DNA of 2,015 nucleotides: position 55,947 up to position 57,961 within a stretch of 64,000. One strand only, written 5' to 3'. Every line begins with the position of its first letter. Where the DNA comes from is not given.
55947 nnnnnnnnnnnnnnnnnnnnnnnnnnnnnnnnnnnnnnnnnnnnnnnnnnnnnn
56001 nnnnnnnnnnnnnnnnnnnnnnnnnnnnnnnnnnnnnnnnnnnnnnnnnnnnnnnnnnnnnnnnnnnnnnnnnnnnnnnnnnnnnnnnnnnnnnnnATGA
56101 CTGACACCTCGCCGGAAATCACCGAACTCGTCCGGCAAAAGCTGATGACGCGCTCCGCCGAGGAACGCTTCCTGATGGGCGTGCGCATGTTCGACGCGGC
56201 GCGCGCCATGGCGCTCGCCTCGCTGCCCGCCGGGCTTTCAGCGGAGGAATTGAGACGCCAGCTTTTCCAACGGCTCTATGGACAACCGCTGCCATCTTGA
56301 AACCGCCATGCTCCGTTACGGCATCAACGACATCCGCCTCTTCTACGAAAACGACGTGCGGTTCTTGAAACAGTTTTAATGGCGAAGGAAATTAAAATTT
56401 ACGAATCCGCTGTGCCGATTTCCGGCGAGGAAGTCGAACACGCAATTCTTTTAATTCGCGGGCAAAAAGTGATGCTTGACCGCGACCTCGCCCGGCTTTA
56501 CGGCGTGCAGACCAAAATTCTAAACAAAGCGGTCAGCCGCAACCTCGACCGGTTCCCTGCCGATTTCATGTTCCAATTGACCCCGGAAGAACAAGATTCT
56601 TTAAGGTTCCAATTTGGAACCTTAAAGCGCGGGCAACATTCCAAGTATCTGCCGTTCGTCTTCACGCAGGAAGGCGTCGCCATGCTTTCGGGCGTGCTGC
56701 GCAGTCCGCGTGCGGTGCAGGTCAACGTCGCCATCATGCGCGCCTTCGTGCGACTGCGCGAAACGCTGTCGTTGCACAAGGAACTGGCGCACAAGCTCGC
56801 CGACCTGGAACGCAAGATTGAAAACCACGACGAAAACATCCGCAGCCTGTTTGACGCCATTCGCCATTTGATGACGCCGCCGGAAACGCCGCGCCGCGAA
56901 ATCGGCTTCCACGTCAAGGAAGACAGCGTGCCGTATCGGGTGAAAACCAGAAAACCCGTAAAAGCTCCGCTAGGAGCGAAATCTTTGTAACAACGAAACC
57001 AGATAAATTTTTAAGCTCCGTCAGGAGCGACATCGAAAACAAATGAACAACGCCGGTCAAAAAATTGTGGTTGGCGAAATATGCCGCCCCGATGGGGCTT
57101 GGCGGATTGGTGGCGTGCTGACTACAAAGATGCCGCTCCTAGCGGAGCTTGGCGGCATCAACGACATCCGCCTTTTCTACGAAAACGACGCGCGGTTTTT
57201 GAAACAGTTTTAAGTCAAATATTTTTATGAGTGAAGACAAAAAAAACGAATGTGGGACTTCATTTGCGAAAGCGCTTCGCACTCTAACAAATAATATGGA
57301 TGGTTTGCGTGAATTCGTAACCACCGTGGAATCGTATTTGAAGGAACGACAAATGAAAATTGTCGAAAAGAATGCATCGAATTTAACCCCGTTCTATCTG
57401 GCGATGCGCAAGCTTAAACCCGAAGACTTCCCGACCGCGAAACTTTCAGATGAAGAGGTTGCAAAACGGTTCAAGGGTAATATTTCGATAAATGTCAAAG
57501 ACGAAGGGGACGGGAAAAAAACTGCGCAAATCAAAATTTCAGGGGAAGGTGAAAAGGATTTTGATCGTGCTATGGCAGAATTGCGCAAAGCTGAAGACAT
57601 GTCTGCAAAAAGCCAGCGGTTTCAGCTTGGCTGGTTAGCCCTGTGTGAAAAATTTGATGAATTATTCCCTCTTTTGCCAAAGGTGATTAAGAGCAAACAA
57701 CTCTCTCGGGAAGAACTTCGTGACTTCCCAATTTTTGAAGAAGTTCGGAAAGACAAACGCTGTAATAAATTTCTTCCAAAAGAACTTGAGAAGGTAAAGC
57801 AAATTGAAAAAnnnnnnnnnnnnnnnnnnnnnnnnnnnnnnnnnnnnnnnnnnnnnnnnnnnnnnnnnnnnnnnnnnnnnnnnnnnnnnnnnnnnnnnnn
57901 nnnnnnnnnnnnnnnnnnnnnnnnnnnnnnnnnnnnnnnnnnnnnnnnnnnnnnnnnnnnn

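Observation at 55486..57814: Triplicated pheS 3' end with a different small cargo after each copy, wedged between pheS and pheT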

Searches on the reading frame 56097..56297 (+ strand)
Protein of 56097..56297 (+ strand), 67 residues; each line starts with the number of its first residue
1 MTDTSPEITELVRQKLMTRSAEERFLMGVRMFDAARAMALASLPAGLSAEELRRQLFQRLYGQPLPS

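Call 5: search_protein_families(library=pfam, proteins=[window:56097-56297:+], max_evalue=0.1)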
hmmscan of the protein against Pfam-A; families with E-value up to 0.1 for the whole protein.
window:56097-56297:+ (67 aa): 1 family
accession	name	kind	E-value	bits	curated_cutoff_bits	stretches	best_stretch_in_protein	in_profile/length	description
PF18993.5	Rv0078B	-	0.015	15.7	27.1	1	18-64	2-51/63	Rv0078B-related antitoxin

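Call 6: search_protein_families(library=ncbifam, proteins=[window:56097-56297:+], max_evalue=0.1)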
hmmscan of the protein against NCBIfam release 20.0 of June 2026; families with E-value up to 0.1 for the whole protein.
window:56097-56297:+ (67 aa): 0 families

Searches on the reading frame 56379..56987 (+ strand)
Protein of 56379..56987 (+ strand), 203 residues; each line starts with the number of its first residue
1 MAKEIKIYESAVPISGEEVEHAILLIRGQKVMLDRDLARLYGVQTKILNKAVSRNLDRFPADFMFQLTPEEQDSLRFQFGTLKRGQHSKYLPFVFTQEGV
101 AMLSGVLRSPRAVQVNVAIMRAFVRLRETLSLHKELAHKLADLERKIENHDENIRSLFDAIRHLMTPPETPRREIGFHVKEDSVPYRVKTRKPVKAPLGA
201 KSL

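Call 5: search_protein_families(library=pfam, proteins=[window:56379-56987:+], max_evalue=0.1)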
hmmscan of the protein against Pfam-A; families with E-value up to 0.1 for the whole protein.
window:56379-56987:+ (203 aa): 2 families
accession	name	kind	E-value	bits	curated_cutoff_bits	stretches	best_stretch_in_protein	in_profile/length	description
PF10543.14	ORF6N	-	8.4e-32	109.8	27.8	1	22-106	2-86/86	ORF6N domain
PF03148.19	Tektin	-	0.045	12.9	34.3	1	125-166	252-293/383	Tektin family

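Call 6: search_protein_families(library=ncbifam, proteins=[window:56379-56987:+], max_evalue=0.1)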
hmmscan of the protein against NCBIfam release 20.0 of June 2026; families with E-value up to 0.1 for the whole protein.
window:56379-56987:+ (203 aa): 1 family
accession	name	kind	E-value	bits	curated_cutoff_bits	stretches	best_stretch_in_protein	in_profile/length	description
TIGR02681.1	phage_pRha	subfamily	0.033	14.3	45.95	1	71-131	45-105/108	phage regulatory protein, Rha family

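Call 18: find_encoding_contigs(protein=window:56379-56987:+, flank=10000, max_places=10)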
Protein window:56379-56987:+ (203 aa): no gene with exactly this product is on record in the collection.

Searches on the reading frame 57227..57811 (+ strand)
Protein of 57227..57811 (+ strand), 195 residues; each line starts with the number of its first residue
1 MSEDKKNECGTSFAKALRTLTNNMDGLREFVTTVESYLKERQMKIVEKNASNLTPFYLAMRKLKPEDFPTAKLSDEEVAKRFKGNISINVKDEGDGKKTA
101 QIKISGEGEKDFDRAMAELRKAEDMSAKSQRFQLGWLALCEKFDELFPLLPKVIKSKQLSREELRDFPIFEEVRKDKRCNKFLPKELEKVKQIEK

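Call 5: search_protein_families(library=pfam, proteins=[window:57227-57811:+], max_evalue=0.1)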
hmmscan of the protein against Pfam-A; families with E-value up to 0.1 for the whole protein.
window:57227-57811:+ (195 aa): 2 families
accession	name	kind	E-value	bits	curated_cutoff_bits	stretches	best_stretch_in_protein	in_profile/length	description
PF10681.14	Rot1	-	0.0008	19.5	23.2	1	21-89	107-166/209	Chaperone for protein-folding within the ER, fungal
PF25100.1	DUF7809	-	0.013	16.2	27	1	12-93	31-107/160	Domain of unknown function (DUF7809)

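Call 6: search_protein_families(library=ncbifam, proteins=[window:57227-57811:+], max_evalue=0.1)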
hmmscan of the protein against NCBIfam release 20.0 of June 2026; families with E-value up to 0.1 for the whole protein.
window:57227-57811:+ (195 aa): 0 families

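Call 19: find_encoding_contigs(protein=window:57227-57811:+, flank=10000, max_places=10)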
Protein window:57227-57811:+ (195 aa): no gene with exactly this product is on record in the collection.

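Call 89: find_homologous_proteins(query=window:57227-57811:+, max_evalue=0.001)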
Query window:57227-57811:+ (195 aa): 4 proteins with E <= 0.001 among 182 candidates.
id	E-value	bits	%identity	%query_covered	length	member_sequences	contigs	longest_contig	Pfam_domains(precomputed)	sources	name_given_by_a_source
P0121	4.6e-91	322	100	78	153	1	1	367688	-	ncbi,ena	-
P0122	1.5e-28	118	42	100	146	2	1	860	-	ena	-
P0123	1.0e-27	115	79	37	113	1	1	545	-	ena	-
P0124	1.4e-19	89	46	59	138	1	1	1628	-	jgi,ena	-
